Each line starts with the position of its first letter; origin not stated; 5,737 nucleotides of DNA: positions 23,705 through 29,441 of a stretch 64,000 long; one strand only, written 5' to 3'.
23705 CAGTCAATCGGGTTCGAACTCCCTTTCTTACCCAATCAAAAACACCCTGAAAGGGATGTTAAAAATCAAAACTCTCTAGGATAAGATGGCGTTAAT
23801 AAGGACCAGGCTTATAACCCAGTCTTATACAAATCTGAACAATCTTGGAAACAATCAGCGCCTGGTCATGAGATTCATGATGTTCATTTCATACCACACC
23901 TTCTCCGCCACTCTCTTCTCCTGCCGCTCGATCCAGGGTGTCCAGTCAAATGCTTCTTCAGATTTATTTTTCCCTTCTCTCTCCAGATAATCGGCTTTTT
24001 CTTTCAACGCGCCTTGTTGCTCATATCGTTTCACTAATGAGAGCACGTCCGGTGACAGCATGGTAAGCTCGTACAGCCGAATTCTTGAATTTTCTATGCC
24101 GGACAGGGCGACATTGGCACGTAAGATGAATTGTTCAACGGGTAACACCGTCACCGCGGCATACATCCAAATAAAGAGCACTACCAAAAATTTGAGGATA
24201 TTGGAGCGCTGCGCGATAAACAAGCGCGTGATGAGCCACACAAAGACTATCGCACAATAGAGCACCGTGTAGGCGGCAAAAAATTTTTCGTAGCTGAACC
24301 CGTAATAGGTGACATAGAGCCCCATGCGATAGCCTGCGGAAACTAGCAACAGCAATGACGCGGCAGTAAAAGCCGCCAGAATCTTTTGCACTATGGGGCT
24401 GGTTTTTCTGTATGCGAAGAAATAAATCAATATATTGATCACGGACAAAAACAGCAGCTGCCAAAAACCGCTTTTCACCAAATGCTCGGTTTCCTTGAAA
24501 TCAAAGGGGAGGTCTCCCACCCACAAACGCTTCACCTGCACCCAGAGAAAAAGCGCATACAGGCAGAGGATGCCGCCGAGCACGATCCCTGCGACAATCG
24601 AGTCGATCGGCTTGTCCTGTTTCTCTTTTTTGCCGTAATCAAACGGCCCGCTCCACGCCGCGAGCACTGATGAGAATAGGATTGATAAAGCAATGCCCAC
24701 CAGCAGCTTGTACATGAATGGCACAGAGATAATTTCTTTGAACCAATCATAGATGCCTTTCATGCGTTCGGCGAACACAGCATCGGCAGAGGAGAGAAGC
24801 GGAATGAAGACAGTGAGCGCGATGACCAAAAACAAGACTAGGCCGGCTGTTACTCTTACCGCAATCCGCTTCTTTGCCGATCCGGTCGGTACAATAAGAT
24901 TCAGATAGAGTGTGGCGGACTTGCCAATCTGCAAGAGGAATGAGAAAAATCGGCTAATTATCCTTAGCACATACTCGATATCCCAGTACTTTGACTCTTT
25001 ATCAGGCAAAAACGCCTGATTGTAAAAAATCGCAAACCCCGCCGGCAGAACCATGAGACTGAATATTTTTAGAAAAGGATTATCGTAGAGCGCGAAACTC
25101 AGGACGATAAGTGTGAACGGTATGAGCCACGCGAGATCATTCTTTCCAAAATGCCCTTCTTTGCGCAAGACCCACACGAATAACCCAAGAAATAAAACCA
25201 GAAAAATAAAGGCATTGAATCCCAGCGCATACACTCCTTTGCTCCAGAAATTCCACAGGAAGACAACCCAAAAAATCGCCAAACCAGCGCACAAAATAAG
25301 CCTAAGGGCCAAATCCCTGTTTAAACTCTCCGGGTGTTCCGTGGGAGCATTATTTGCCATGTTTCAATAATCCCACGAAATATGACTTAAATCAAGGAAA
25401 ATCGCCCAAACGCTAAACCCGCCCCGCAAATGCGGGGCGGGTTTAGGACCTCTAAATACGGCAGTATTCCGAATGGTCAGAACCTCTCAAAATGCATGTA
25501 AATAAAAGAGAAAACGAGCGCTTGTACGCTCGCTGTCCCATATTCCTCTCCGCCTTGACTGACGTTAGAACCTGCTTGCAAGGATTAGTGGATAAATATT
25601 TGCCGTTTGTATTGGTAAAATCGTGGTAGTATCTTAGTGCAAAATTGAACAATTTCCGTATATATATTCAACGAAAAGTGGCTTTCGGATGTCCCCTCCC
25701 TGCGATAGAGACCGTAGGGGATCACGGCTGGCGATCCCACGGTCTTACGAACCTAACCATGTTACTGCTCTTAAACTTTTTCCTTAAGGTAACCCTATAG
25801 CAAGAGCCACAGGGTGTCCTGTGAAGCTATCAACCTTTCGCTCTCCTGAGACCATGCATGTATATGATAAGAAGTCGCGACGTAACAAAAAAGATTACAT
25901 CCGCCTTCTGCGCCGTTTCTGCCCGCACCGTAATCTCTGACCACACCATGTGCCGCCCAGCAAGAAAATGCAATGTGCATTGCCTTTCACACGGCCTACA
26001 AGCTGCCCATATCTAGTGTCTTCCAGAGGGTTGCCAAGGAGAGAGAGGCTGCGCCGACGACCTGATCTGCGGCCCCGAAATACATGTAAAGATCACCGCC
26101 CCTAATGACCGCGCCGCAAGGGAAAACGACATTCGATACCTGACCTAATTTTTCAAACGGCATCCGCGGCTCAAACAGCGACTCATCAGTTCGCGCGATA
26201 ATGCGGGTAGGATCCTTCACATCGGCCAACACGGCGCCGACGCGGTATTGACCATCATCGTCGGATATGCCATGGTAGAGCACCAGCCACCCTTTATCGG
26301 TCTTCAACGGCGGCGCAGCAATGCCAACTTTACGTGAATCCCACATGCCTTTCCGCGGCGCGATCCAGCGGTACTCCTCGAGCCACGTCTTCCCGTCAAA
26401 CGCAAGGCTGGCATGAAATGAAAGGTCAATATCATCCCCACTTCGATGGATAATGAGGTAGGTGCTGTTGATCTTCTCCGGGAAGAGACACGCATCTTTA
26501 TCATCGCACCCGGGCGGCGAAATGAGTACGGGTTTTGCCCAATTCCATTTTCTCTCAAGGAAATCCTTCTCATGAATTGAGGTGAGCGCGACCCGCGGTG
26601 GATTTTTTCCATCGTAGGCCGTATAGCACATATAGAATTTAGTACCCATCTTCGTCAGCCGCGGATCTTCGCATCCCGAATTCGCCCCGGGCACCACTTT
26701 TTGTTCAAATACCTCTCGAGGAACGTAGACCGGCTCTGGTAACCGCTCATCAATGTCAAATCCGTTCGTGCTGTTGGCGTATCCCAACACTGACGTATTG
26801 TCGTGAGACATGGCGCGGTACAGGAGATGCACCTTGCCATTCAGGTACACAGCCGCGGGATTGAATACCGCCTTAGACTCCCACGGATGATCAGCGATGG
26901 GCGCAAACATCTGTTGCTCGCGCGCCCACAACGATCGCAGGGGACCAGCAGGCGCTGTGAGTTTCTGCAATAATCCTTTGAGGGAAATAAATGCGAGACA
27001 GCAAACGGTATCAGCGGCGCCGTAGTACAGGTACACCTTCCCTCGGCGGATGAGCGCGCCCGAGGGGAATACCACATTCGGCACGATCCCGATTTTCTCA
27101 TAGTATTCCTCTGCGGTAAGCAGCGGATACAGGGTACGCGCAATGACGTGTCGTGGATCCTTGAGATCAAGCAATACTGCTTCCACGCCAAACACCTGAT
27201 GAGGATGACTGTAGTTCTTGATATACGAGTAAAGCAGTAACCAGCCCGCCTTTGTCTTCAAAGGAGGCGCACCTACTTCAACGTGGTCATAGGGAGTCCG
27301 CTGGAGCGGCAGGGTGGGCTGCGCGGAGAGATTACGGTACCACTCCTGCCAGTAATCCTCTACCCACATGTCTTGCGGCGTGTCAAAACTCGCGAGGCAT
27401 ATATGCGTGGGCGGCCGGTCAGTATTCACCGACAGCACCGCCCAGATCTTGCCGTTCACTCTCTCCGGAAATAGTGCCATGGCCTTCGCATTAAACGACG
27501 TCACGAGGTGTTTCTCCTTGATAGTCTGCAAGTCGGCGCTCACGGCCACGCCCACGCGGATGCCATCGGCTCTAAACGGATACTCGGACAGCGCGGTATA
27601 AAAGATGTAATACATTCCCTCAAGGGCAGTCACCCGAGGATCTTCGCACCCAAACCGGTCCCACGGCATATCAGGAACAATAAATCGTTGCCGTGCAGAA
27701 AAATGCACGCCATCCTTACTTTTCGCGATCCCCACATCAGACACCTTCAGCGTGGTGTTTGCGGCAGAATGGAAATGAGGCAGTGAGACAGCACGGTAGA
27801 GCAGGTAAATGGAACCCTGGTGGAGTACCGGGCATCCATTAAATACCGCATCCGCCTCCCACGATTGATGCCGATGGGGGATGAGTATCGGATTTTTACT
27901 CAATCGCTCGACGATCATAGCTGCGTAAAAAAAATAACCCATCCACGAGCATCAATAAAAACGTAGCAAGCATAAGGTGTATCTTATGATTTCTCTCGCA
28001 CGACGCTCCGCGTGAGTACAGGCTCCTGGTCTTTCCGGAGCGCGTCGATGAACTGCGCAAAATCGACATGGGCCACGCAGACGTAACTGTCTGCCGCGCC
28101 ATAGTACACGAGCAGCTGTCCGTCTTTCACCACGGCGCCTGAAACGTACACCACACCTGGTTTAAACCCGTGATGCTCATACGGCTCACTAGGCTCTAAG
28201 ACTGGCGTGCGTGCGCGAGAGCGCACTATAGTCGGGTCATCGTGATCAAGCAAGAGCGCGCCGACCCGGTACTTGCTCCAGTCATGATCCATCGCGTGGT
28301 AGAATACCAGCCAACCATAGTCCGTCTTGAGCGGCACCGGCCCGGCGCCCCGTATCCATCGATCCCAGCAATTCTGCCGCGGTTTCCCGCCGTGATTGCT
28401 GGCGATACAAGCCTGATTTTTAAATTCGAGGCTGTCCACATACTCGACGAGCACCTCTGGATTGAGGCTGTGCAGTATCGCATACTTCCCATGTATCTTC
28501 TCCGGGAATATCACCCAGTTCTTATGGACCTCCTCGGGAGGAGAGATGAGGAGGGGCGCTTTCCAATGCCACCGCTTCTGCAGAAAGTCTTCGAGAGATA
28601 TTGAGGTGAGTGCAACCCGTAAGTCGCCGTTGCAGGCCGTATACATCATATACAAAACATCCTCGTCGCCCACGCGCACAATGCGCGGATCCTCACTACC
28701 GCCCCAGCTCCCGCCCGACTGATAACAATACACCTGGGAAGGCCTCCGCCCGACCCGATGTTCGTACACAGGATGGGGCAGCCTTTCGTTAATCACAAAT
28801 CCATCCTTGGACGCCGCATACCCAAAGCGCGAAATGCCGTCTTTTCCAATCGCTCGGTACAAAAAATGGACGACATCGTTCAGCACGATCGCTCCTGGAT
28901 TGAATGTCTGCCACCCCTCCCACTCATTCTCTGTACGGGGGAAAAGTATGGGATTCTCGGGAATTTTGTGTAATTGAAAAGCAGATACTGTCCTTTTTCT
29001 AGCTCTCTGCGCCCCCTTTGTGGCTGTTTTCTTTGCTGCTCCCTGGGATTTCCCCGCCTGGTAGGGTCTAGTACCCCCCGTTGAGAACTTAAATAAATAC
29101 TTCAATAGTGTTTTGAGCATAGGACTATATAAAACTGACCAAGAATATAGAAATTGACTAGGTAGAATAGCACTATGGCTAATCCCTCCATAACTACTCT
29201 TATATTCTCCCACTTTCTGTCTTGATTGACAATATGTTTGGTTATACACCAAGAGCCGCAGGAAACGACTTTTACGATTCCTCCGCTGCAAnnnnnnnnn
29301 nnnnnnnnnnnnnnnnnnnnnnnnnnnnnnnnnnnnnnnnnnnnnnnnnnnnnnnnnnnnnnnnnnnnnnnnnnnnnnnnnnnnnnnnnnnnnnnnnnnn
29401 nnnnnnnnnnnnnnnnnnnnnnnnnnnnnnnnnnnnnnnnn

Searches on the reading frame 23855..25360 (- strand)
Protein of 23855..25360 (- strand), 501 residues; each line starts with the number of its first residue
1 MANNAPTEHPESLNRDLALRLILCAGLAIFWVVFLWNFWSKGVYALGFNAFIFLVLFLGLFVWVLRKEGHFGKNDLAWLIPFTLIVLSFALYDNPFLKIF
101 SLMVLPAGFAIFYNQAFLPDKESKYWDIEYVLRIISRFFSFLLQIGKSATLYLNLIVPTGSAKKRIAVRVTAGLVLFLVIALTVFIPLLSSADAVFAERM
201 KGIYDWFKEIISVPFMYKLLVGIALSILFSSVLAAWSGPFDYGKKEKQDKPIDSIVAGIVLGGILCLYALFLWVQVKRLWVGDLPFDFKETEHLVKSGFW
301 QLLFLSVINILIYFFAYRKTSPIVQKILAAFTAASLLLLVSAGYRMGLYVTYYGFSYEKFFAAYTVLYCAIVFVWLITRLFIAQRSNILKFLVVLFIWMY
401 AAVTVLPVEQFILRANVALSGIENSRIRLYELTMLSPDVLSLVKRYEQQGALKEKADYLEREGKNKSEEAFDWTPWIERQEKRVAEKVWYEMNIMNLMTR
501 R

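Call 51: search_protein_families(library=pfam, proteins=[window:23855-25360:-])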
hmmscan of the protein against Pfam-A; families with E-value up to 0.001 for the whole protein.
window:23855-25360:- (501 aa): 1 family
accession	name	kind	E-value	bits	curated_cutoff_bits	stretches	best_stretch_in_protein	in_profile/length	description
PF13687.11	DUF4153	-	4.2e-43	148.4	27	1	80-441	2-368/373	Domain of unknown function (DUF4153)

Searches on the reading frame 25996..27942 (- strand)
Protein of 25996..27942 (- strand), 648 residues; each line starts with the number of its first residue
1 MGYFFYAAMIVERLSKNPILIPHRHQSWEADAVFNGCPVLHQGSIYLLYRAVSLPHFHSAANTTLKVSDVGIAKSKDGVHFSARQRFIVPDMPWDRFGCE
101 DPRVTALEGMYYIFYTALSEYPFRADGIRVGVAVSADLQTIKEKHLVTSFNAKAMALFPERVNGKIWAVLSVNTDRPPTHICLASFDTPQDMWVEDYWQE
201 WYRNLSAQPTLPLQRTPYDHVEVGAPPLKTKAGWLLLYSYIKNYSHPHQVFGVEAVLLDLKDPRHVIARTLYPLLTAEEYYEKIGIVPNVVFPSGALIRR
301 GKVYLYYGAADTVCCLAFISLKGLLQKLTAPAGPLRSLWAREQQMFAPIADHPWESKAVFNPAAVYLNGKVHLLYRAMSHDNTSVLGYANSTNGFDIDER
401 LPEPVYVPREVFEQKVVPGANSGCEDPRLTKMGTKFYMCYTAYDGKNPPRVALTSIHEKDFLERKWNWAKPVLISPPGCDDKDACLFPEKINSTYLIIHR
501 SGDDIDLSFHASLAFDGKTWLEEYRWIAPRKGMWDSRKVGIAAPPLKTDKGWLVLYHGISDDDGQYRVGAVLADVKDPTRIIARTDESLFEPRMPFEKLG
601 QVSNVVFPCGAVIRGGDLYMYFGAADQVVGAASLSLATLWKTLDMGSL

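Call 30: search_protein_families(library=pfam, proteins=[window:25996-27942:-])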
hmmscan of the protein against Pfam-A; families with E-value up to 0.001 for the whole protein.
window:25996-27942:- (648 aa): 1 family
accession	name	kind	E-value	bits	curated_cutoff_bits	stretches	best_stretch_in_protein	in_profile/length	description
PF04041.19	Glyco_hydro_130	-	2e-97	326.4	26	2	355-640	31-315/320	beta-1,4-mannooligosaccharide phosphorylase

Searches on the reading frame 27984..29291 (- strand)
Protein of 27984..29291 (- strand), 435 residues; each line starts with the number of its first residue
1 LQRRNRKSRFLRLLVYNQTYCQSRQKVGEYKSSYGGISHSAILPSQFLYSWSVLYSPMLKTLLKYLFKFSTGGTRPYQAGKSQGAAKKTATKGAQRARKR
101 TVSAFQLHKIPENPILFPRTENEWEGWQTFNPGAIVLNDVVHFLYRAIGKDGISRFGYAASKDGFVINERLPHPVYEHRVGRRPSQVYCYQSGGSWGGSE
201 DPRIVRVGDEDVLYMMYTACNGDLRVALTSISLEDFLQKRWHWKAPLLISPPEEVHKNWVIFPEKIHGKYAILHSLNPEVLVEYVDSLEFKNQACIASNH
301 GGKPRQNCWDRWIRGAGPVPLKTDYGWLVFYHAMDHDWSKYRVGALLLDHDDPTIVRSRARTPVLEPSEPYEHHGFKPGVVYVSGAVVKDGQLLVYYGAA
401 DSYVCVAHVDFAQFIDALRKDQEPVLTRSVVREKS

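Call 30: search_protein_families(library=pfam, proteins=[window:27984-29291:-])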
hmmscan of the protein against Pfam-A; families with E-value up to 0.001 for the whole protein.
window:27984-29291:- (435 aa): 1 family
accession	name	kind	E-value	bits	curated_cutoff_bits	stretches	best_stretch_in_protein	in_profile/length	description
PF04041.19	Glyco_hydro_130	-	2.3e-40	139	26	1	126-419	32-319/320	beta-1,4-mannooligosaccharide phosphorylase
